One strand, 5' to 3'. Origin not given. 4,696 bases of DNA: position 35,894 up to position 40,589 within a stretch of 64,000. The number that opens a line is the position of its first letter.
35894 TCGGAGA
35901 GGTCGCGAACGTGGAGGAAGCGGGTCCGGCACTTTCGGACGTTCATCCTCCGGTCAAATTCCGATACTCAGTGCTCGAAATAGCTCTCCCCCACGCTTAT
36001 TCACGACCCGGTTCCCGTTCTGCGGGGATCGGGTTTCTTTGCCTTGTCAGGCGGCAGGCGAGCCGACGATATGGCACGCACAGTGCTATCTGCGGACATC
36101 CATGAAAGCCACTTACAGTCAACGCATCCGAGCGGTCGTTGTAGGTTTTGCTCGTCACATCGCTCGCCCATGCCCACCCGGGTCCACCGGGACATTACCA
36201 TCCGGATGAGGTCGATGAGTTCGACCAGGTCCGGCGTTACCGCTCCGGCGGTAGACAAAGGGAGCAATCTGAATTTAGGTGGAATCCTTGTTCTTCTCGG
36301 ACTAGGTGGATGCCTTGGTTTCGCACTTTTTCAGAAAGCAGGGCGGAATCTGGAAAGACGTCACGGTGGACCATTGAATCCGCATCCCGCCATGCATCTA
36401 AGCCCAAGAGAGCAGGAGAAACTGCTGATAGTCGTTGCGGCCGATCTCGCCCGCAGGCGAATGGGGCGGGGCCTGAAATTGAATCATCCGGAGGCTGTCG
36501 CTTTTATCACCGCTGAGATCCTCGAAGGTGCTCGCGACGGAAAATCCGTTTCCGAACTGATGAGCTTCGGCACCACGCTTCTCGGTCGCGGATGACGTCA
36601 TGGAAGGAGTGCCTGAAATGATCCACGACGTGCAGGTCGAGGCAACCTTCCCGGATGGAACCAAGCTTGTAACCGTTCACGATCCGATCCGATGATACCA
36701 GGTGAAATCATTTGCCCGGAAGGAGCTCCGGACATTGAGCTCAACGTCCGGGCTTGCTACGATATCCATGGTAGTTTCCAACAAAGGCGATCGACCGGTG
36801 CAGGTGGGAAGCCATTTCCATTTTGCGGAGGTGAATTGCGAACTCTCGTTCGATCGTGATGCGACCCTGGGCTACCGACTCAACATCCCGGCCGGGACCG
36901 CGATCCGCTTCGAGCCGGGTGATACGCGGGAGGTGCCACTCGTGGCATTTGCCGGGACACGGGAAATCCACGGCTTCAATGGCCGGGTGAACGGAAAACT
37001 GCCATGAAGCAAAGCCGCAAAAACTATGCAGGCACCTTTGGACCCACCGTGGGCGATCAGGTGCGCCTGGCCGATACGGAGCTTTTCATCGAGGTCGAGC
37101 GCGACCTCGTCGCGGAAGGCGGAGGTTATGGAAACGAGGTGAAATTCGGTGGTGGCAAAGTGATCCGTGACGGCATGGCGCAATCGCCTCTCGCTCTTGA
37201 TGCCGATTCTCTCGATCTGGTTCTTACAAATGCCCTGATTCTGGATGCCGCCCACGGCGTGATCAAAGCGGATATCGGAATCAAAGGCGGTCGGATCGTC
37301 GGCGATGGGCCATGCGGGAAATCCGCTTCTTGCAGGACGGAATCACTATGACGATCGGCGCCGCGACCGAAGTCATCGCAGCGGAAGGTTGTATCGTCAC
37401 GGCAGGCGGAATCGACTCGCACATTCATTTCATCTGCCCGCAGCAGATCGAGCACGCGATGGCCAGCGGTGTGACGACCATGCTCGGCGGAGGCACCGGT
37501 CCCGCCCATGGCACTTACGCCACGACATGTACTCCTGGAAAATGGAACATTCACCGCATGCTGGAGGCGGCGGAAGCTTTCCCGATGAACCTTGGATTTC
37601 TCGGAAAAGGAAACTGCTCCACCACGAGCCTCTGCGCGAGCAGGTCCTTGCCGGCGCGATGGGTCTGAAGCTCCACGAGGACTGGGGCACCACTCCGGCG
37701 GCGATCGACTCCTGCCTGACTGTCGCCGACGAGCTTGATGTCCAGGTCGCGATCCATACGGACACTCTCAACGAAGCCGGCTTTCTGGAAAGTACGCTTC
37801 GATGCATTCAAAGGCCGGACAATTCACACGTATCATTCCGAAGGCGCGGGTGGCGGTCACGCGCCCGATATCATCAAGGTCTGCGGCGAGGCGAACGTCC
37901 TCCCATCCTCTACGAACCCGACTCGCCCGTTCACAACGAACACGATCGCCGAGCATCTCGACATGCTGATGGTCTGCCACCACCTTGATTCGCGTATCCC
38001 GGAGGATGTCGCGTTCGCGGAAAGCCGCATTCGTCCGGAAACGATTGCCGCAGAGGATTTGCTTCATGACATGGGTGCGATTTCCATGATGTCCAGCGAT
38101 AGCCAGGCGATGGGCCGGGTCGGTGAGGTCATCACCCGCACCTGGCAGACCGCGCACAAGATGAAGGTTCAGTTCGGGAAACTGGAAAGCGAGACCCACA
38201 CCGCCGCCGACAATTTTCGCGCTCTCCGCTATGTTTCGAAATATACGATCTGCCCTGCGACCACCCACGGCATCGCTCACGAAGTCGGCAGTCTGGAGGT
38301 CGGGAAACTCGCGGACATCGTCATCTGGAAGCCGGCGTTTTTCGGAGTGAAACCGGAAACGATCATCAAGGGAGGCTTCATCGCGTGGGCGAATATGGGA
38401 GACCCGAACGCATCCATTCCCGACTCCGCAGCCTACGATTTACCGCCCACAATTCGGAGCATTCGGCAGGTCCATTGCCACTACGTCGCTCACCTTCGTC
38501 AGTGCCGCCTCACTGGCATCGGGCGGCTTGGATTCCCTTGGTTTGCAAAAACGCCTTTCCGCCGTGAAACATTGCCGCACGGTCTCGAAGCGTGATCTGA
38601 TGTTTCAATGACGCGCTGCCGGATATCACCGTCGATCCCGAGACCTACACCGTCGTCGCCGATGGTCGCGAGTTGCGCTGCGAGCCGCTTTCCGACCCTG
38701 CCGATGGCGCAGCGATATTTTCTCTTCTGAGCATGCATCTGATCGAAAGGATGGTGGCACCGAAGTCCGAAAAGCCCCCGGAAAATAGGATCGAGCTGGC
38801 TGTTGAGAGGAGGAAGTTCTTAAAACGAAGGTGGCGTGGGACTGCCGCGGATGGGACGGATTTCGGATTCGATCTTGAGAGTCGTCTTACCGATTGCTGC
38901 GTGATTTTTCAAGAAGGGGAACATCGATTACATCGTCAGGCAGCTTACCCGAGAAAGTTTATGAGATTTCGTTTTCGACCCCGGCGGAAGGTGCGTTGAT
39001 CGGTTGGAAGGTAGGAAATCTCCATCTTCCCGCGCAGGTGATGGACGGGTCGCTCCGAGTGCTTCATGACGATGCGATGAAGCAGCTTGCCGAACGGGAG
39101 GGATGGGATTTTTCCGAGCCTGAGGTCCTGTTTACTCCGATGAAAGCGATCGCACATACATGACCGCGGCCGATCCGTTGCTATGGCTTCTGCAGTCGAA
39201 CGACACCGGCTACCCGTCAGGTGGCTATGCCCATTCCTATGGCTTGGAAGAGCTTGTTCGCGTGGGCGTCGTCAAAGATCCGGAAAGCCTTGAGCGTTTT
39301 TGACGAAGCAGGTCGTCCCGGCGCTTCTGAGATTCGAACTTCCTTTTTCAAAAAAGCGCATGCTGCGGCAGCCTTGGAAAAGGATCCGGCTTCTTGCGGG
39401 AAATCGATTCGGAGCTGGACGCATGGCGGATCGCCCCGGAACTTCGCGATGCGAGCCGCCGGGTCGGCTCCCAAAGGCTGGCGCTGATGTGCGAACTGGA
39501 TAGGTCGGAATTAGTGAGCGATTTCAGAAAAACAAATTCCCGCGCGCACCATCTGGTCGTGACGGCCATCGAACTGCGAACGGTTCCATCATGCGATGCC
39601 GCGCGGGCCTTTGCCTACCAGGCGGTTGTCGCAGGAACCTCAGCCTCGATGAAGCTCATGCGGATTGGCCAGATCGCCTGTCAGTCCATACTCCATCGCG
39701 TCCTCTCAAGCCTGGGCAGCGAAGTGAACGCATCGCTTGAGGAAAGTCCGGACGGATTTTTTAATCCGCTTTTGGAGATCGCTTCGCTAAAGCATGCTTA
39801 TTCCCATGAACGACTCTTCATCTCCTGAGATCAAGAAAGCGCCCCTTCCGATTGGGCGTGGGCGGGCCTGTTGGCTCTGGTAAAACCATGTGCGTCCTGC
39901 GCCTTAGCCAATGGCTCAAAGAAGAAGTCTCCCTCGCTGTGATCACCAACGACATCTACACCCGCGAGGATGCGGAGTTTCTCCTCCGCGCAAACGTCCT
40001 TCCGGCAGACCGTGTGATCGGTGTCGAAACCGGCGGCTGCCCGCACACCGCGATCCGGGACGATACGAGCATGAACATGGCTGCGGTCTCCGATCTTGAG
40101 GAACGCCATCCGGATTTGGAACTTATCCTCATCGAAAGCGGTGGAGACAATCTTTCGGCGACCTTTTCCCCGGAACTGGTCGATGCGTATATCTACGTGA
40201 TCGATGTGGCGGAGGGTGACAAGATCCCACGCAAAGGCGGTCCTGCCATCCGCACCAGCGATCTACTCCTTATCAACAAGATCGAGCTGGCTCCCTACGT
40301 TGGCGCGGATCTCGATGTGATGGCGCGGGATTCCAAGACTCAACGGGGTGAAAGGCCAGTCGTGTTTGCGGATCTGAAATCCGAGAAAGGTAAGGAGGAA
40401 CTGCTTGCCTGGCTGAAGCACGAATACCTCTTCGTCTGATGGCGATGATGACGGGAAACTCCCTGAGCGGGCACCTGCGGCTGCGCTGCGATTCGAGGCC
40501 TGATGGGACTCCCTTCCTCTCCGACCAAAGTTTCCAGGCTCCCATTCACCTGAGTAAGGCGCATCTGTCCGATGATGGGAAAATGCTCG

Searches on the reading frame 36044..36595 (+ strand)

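Call 44: search_protein_families(library=pfam, proteins=[window:36044-36595:+], max_evalue=0.01)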
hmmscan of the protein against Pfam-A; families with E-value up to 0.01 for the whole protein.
window:36044-36595:+ (183 aa): 1 family
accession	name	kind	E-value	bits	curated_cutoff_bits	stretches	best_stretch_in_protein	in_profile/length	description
PF00547.23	Urease_gamma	-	2.1e-25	89.4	23.9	1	117-182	1-66/99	Urease, gamma subunit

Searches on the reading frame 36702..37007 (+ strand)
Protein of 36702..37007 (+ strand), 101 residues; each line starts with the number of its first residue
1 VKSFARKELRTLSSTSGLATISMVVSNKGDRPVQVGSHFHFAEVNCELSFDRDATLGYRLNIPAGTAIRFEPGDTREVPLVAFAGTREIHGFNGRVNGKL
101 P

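Call 44: search_protein_families(library=pfam, proteins=[window:36702-37007:+], max_evalue=0.01)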
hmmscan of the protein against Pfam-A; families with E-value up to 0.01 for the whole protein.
window:36702-37007:+ (101 aa): 1 family
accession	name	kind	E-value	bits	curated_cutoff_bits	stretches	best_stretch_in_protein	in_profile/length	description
PF00699.25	Urease_beta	-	9.6e-39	131.8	25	1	13-99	12-98/98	Urease beta subunit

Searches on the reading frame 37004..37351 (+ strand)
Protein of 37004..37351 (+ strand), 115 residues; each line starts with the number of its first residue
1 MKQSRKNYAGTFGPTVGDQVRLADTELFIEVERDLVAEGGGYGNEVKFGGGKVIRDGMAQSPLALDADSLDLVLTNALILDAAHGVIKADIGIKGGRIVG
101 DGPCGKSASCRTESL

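Call 44: search_protein_families(library=pfam, proteins=[window:37004-37351:+], max_evalue=0.01)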
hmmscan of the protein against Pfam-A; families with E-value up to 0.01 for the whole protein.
window:37004-37351:+ (115 aa): 1 family
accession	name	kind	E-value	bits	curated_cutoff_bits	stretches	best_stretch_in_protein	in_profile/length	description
PF00449.26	Urease_alpha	-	1.3e-38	132.5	23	1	2-105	2-100/121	Urease alpha-subunit, N-terminal domain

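Call 51: search_solved_structures(query=window:37004-37351:+, show_alignments=1, max_evalue=0.00001)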
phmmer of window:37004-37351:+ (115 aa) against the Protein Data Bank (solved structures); distinct sequences matched with E-value up to 0.00001: 33.
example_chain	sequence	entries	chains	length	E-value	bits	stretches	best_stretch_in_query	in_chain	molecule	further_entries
1eju_C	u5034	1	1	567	2.5e-31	111.7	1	4-106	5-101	UREASE ALPHA SUBUNIT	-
1fwg_C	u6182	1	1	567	2.6e-31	111.7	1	4-106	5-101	UREASE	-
1fwa_C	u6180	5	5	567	2.6e-31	111.7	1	4-106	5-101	UREASE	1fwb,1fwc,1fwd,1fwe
1ejt_C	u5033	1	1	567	2.6e-31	111.7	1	4-106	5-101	UREASE ALPHA SUBUNIT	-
1krb_C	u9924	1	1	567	2.6e-31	111.7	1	4-106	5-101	UREASE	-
1fwf_C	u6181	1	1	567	2.6e-31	111.7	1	4-106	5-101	UREASE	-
1ejs_C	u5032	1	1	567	2.6e-31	111.7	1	4-106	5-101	UREASE ALPHA SUBUNIT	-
1krc_C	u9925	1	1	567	2.6e-31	111.7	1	4-106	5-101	UREASE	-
1fwi_C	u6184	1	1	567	2.6e-31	111.7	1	4-106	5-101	UREASE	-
1ejr_C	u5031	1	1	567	2.6e-31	111.6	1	4-106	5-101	UREASE ALPHA SUBUNIT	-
1ejv_C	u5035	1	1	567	2.6e-31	111.6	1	4-106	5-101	UREASE ALPHA SUBUNIT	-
1ejw_C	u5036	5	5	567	2.6e-31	111.6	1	4-106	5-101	UREASE ALPHA SUBUNIT | UREASE | UREASE (ALPHA CHAIN)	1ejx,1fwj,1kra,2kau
1fwh_C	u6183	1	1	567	2.6e-31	111.6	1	4-106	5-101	UREASE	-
8hcn_C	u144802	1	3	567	2.7e-31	111.6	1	4-106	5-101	Urease subunit alpha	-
1a5m_C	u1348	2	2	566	2.7e-31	111.6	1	4-106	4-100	UREASE (ALPHA SUBUNIT)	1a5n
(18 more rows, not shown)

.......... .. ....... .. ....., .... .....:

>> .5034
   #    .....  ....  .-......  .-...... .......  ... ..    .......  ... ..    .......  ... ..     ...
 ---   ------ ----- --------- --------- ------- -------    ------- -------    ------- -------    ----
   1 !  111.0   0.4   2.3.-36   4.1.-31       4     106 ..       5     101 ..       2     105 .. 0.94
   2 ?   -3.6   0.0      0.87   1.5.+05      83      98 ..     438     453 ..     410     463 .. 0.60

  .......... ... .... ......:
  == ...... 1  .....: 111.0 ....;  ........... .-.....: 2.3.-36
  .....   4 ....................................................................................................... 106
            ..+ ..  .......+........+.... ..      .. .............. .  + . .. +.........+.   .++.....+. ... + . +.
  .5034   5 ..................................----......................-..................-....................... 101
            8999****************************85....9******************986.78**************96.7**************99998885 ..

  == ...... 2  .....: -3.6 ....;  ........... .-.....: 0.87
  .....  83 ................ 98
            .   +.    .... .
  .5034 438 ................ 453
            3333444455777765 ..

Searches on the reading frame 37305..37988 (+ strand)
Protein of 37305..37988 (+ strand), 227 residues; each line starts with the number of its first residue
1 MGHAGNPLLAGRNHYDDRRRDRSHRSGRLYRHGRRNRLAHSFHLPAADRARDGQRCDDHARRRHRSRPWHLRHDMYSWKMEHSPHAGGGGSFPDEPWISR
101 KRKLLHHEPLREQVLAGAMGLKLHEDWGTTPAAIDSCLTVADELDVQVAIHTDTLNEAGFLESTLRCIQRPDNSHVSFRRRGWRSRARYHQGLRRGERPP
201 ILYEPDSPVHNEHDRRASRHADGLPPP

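Call 44: search_protein_families(library=pfam, proteins=[window:37305-37988:+], max_evalue=0.01)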
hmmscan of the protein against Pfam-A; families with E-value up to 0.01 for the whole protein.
window:37305-37988:+ (227 aa): 1 family
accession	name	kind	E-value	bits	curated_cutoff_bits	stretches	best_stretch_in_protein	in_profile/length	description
PF01979.26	Amidohydro_1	-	7.8e-09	35.7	25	1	83-169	77-170/345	Amidohydrolase family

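Call 52: search_solved_structures(query=window:37305-37988:+, show_alignments=1, max_evalue=0.00001)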
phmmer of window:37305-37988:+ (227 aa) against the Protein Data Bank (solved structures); distinct sequences matched with E-value up to 0.00001: 32.
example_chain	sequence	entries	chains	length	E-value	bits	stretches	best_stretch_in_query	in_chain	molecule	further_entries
8hcn_C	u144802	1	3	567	9.3e-24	87.9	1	101-168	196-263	Urease subunit alpha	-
1fwa_C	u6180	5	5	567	1.2e-23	87.6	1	101-168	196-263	UREASE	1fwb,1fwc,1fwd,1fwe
5a6t_C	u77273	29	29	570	1.2e-23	87.5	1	108-169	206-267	UREASE SUBUNIT ALPHA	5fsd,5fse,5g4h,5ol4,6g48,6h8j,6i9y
1ie7_C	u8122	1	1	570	1.2e-23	87.5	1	108-169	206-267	UREASE ALPHA SUBUNIT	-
1s3t_C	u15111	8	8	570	1.2e-23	87.5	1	108-169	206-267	Urease alpha subunit | UREASE | PROTEIN (UREASE ALPHA SUBUNIT)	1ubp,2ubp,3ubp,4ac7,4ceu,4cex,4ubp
1fwg_C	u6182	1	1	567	1.2e-23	87.5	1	101-168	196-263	UREASE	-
1ef2_A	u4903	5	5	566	1.3e-23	87.5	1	101-168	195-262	UREASE ALPHA SUBUNIT | Urease subunit alpha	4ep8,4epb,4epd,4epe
1ejw_C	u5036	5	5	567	1.3e-23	87.5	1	101-168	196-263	UREASE ALPHA SUBUNIT | UREASE | UREASE (ALPHA CHAIN)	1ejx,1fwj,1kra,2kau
1fwh_C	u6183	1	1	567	1.3e-23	87.5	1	101-168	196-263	UREASE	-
1fwi_C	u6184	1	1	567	1.3e-23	87.5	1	101-168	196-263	UREASE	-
1krc_C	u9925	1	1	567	1.3e-23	87.5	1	101-168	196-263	UREASE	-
1fwf_C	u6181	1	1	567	1.3e-23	87.4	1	101-168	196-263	UREASE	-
1eju_C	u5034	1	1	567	1.3e-23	87.4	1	101-168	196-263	UREASE ALPHA SUBUNIT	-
1ejv_C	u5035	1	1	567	1.3e-23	87.4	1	101-168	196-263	UREASE ALPHA SUBUNIT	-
1a5k_C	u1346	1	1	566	4.7e-23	85.6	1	101-168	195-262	UREASE (ALPHA SUBUNIT)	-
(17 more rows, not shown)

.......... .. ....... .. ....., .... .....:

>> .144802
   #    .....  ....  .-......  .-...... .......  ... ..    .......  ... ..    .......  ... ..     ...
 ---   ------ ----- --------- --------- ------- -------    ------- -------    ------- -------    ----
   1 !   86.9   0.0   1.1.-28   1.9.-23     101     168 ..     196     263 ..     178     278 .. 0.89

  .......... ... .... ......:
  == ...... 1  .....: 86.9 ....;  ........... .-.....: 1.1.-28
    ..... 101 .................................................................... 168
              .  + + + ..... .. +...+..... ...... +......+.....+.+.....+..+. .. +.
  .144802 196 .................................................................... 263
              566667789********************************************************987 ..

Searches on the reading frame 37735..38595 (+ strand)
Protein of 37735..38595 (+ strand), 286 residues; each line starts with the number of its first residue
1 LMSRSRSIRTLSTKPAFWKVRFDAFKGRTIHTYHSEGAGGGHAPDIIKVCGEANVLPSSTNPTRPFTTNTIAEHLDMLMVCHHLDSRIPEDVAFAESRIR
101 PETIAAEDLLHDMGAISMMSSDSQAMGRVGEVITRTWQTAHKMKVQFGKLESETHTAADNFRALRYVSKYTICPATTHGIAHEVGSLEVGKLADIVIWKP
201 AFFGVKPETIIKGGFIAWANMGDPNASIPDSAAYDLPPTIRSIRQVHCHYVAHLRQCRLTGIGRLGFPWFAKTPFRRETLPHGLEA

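Call 44: search_protein_families(library=pfam, proteins=[window:37735-38595:+], max_evalue=0.01)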
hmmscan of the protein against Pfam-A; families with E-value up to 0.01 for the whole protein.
window:37735-38595:+ (286 aa): 2 families
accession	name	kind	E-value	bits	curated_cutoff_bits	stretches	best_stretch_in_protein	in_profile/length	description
PF01979.26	Amidohydro_1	-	5e-45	154.7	25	1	23-216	167-340/345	Amidohydrolase family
PF07969.17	Amidohydro_3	-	3.1e-06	27.4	29.7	1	161-210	407-456/472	Amidohydrolase family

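Call 53: search_solved_structures(query=window:37735-38595:+, show_alignments=1, max_evalue=0.00001)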
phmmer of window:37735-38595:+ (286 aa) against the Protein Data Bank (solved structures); distinct sequences matched with E-value up to 0.00001: 32.
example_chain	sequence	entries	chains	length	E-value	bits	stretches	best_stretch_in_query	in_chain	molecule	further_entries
3la4_A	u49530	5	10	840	3.7e-103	348.1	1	16-238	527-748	Urease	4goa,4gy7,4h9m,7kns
4g7e_A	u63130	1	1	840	8.7e-103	346.9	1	16-238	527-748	urease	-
4g7e_B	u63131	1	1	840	8.7e-103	346.9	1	16-238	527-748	urease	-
1a5m_C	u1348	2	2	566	3.9e-102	344.7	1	17-249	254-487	UREASE (ALPHA SUBUNIT)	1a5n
1a5l_C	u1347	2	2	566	3.9e-102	344.7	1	17-249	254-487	UREASE (ALPHA SUBUNIT)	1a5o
1a5k_C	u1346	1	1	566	3.9e-102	344.7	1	17-249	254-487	UREASE (ALPHA SUBUNIT)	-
1ef2_A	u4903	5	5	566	3.9e-102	344.7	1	17-249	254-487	UREASE ALPHA SUBUNIT | Urease subunit alpha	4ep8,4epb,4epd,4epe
1ejs_C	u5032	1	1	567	3.9e-102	344.7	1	17-249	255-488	UREASE ALPHA SUBUNIT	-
1ejr_C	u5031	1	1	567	3.9e-102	344.7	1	17-249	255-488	UREASE ALPHA SUBUNIT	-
1krb_C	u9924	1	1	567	3.9e-102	344.7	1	17-249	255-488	UREASE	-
1ejt_C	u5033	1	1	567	3.9e-102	344.7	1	17-249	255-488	UREASE ALPHA SUBUNIT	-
1ejw_C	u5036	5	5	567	3.9e-102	344.7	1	17-249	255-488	UREASE ALPHA SUBUNIT | UREASE | UREASE (ALPHA CHAIN)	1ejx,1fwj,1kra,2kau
8hcn_C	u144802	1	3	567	3.9e-102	344.7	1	17-249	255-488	Urease subunit alpha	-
1fwi_C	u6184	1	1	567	4e-102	344.7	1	17-249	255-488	UREASE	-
1eju_C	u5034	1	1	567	3.4e-101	341.6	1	17-249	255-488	UREASE ALPHA SUBUNIT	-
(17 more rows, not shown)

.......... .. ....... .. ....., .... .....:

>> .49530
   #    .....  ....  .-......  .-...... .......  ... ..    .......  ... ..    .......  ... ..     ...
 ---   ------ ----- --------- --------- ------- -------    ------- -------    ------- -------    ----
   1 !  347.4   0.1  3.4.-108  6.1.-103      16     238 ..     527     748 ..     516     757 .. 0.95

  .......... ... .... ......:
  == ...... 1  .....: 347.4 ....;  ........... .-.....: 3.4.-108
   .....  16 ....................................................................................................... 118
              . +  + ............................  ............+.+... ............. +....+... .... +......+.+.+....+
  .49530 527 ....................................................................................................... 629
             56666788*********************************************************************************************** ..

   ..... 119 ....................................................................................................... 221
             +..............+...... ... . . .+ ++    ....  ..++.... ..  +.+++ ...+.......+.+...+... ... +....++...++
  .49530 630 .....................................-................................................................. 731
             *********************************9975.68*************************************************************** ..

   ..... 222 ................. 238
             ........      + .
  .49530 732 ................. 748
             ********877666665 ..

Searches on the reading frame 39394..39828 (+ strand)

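Call 44: search_protein_families(library=pfam, proteins=[window:39394-39828:+], max_evalue=0.01)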
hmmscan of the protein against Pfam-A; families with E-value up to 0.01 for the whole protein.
window:39394-39828:+ (144 aa): 1 family
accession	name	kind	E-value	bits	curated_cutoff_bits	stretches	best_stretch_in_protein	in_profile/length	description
PF01730.21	UreF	-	2e-16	61.1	23.3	1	2-103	43-150/151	UreF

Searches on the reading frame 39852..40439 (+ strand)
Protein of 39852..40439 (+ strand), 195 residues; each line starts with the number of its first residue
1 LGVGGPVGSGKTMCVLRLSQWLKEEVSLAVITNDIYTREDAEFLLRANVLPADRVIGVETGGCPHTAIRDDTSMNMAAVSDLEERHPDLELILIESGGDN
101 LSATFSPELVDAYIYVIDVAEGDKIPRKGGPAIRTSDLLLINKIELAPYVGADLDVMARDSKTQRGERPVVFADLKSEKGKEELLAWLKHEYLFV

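Call 44: search_protein_families(library=pfam, proteins=[window:39852-40439:+], max_evalue=0.01)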
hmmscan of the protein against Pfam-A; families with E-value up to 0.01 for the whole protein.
window:39852-40439:+ (195 aa): 2 families
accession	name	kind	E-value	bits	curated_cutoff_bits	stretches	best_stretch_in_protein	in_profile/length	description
PF02492.25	cobW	-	5.4e-36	124.3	20.7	1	2-171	4-179/180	CobW/HypB/UreG, nucleotide-binding domain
PF13401.12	AAA_22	-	0.0008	20.2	27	1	5-34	12-44/130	AAA domain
